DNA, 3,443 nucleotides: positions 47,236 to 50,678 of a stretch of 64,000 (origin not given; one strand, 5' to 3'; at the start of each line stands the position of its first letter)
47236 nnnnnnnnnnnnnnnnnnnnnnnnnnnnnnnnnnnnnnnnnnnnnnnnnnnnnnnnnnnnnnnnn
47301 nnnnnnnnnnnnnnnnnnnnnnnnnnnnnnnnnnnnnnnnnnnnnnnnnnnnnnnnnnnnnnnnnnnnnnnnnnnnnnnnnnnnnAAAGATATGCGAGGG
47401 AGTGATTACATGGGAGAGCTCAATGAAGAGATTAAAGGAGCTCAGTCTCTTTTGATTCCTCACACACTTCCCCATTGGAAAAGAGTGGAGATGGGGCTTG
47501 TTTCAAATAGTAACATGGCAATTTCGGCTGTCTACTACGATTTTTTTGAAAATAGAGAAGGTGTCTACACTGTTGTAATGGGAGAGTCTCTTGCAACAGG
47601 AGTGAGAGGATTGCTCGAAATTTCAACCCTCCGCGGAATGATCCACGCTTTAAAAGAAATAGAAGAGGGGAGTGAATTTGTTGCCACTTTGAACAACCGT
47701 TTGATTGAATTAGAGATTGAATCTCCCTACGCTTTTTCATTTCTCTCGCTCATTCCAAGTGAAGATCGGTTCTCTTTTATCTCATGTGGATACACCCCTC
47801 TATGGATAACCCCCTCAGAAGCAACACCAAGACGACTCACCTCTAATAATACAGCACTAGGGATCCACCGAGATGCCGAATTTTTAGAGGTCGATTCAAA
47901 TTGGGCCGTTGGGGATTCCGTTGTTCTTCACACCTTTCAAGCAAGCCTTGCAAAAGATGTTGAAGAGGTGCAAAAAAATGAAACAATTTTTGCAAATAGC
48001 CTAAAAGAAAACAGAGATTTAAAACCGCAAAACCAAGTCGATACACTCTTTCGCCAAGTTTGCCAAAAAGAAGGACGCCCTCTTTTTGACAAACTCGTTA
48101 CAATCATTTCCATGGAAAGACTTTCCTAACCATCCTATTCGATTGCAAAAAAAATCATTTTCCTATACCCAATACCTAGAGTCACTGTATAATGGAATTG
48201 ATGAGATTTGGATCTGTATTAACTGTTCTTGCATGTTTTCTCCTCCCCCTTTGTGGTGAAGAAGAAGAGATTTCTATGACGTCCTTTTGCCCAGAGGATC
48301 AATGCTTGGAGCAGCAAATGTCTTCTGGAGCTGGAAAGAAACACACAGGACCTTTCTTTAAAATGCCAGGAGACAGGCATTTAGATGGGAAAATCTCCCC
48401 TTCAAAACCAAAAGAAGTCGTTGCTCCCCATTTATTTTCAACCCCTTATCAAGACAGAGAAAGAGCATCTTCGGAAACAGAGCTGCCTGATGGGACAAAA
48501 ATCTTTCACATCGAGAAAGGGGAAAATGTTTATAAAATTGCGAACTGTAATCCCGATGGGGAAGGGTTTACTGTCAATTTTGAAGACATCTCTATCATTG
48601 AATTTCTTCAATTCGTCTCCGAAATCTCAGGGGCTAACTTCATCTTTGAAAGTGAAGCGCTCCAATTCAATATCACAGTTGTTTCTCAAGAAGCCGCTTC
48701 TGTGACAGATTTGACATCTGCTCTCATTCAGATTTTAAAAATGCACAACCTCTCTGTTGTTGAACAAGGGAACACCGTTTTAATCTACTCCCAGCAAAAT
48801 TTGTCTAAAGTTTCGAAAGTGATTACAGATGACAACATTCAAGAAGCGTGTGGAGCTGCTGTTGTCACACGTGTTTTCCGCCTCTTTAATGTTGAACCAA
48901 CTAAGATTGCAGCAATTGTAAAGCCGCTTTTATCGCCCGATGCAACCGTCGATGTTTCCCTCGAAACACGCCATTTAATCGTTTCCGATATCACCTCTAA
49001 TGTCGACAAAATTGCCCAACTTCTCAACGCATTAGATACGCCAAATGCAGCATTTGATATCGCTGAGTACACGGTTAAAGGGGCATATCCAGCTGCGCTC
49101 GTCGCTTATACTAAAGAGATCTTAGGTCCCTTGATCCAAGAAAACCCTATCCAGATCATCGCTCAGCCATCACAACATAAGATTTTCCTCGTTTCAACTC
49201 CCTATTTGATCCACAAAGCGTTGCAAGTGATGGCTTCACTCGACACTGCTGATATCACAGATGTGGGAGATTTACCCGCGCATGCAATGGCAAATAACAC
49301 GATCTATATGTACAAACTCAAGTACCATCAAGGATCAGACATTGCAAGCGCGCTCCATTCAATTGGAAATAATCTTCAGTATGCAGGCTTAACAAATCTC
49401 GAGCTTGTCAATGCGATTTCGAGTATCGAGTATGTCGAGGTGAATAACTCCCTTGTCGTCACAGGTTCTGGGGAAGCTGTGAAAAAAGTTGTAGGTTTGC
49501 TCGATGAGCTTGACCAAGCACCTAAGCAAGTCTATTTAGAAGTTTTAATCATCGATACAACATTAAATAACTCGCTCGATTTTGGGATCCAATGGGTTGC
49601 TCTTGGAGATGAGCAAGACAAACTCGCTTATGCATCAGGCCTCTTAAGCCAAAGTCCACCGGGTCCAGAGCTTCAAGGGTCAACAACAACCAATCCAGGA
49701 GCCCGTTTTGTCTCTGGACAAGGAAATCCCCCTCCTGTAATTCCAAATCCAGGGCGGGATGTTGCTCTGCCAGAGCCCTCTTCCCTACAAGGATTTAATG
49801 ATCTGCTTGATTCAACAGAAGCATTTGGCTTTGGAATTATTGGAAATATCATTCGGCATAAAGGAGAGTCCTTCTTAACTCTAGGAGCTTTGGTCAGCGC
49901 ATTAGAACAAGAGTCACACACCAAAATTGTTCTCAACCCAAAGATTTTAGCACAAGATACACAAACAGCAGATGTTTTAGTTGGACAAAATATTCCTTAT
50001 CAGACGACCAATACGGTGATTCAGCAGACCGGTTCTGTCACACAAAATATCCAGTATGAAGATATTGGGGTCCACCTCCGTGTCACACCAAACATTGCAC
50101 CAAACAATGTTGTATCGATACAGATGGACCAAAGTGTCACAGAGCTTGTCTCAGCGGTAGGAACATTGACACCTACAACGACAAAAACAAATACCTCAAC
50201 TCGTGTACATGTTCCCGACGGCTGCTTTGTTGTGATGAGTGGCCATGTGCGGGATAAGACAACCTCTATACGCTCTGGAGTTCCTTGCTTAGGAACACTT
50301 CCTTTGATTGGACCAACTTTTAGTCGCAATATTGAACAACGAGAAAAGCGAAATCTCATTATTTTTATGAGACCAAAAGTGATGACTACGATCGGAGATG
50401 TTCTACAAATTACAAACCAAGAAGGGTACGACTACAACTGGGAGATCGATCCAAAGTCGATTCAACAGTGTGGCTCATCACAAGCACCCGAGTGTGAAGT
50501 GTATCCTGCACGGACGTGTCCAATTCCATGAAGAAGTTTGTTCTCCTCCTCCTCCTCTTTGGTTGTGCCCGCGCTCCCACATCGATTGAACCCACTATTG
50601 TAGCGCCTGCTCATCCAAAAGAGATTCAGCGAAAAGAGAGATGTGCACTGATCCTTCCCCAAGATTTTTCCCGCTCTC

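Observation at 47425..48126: The T3SS-embedded kinase Pkn5 has a C-terminal SpoIIE/RsbU-type PP2C fold whose metal-binding aspartates are replaced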

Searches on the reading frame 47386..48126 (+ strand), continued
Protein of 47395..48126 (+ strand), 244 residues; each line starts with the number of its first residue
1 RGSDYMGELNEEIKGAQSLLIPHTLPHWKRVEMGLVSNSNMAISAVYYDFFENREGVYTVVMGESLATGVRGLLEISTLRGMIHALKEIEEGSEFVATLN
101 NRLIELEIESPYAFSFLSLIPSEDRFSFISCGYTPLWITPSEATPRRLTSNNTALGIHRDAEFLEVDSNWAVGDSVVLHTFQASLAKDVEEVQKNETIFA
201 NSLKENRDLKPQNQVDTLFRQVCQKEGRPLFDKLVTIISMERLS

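Call 45: find_encoding_contigs(protein=P0143, flank=5000, max_places=2)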
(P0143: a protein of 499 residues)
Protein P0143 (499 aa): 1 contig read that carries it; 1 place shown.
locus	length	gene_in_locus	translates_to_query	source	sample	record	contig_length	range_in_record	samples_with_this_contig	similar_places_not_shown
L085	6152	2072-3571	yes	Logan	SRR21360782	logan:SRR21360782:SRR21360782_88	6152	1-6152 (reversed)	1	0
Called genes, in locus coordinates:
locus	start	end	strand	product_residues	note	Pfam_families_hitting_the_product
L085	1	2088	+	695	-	?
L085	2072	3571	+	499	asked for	PF00069:Pkinase, PF07714:PK_Tyr_Ser-Thr, PF03109:ABC1 (weak), PF06293:Kdo (weak), PF07228:SpoIIE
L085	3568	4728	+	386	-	PF12704:MacB_PCD, PF02687:FtsX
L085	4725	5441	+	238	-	PF00005:ABC_tran, PF02463:SMC_N (faint), PF13304:AAA_21 (faint)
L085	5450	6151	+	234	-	?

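Call 46: find_encoding_contigs(protein=P0130, flank=5000, max_places=2)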
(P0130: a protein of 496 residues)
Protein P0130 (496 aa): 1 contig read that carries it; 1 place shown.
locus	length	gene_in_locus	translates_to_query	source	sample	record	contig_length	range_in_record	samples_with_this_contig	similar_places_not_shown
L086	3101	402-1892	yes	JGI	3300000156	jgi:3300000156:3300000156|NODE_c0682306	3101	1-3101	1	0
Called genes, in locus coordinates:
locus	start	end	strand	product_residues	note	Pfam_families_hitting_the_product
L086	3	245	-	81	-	?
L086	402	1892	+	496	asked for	PF00069:Pkinase, PF07714:PK_Tyr_Ser-Thr, PF07228:SpoIIE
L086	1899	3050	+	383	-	PF12704:MacB_PCD, PF02687:FtsX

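Call 60: list_cluster_members(proteins=[P0219, P0206, P0197, P0173, P0210, P0252, P0190, P0231, P0184, P0188])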
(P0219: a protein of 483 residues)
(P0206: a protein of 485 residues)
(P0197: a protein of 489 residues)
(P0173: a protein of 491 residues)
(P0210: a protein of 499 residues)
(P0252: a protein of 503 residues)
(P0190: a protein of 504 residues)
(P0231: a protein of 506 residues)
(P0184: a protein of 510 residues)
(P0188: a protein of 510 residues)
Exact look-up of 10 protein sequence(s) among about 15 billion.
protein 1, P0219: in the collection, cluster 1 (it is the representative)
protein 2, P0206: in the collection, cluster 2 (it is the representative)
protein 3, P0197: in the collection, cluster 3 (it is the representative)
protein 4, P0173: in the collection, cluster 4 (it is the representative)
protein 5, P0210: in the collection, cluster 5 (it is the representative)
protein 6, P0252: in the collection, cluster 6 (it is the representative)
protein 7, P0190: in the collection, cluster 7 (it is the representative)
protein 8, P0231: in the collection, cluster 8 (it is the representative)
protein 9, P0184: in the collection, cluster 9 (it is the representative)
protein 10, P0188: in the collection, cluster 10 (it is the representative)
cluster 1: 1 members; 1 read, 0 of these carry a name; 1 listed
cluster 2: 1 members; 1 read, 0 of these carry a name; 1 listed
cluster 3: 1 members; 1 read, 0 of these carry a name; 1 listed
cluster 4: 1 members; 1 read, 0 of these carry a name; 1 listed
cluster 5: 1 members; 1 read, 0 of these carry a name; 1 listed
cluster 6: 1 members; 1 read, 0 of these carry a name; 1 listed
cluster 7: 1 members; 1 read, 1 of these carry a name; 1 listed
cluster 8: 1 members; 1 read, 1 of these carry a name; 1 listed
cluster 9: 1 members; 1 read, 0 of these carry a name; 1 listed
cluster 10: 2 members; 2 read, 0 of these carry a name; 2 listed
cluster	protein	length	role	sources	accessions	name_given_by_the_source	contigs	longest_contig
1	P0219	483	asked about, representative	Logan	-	-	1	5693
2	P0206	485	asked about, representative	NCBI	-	-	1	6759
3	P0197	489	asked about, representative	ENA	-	-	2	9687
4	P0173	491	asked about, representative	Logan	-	-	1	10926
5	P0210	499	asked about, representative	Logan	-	-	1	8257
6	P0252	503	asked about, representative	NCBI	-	-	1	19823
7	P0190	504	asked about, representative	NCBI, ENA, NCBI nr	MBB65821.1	MAG: serine/threonine protein kinase [Waddliaceae bacterium] | serine/threonine protein kinase [Waddliaceae bacterium]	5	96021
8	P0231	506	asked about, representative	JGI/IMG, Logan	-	hypothetical protein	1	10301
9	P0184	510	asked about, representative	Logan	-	-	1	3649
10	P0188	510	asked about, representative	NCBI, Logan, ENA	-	-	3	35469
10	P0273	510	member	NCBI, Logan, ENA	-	-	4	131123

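Call 67: find_encoding_contigs(protein=P0165, flank=6000, max_places=1)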
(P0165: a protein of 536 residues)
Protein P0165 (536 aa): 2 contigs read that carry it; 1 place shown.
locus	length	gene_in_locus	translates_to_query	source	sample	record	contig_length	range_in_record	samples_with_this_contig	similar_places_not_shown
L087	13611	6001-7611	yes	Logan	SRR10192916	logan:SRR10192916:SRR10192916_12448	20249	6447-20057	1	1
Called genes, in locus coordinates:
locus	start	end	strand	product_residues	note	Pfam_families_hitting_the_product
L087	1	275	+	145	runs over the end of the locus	-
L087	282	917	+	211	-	-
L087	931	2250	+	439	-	PF02874:ATP-synt_ab_N (faint), PF00006:ATP-synt_ab, PF18269:T3SS_ATPase_C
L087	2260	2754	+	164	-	PF02050:FliJ, PF16789:YscO-like, PF07321:YscO (weak)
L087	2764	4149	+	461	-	-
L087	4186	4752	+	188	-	-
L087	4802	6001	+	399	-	PF28396:SepQ_C, PF01052:FliMN_C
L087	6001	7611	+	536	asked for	PF00069:Pkinase, PF07714:PK_Tyr_Ser-Thr, PF03109:ABC1 (faint), PF07228:SpoIIE (weak)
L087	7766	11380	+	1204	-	PF21305:type_II_gspD_N0 (weak), PF03958:Secretin_N (weak), PF00263:Secretin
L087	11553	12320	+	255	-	-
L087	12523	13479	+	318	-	PF08719:NADAR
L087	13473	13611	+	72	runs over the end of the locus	-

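Call 68: find_encoding_contigs(protein=P0245, flank=6000, max_places=1)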
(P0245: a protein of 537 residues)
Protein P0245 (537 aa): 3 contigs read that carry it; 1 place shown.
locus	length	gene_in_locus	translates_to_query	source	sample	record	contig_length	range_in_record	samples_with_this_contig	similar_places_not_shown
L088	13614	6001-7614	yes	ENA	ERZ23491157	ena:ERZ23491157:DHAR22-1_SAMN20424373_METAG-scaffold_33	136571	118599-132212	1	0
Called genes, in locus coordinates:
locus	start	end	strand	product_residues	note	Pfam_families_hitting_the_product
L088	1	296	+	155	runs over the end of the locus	-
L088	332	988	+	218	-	-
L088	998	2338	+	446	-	PF00006:ATP-synt_ab, PF18269:T3SS_ATPase_C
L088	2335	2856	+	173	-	PF02050:FliJ (weak), PF16789:YscO-like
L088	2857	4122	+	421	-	-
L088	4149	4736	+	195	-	-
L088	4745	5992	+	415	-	PF28396:SepQ_C (weak), PF01052:FliMN_C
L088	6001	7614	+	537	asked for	PF00069:Pkinase, PF07714:PK_Tyr_Ser-Thr, PF03109:ABC1 (weak), PF14531:Kinase-like (weak)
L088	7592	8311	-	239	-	-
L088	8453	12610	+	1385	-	PF21305:type_II_gspD_N0, PF03958:Secretin_N, PF00263:Secretin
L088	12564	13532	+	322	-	-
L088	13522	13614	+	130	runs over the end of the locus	PF01809:YidD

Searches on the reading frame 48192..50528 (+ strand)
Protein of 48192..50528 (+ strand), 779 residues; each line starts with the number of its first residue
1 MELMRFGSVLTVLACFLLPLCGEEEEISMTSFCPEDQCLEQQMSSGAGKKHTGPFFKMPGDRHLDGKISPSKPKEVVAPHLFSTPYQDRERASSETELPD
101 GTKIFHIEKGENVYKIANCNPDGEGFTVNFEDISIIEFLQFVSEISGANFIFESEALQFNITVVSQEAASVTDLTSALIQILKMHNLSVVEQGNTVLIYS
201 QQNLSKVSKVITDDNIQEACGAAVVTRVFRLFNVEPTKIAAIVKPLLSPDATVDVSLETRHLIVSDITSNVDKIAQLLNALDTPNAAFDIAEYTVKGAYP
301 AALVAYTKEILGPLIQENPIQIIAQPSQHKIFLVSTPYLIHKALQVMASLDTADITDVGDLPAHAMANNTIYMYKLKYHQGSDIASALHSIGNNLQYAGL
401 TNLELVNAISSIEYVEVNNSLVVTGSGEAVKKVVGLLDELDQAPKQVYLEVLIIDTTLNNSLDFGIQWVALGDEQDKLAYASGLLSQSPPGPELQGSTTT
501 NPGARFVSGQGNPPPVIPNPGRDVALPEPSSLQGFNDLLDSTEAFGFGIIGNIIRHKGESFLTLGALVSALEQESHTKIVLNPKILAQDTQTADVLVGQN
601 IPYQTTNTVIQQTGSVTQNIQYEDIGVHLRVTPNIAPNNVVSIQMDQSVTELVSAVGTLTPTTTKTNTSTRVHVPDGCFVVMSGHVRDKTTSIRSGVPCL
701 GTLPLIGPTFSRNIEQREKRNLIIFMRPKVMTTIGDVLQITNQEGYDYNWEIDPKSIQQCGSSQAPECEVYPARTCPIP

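Call 18: search_protein_families(library=pfam, proteins=[window:48192-50528:+], max_evalue=0.01)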
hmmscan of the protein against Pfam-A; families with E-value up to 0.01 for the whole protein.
window:48192-50528:+ (779 aa): 3 families
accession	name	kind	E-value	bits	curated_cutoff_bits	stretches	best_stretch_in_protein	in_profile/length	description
PF00263.26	Secretin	-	5.7e-41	140.4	27.5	1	570-731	1-168/169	Bacterial type II and III secretion system protein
PF03958.22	Secretin_N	-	1.2e-19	70.7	28.2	2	373-446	3-69/69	Bacterial type II/III secretion system short domain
PF21305.2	type_II_gspD_N0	-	8.1e-10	38.9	27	1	128-196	1-68/71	GspD-like, N0 domain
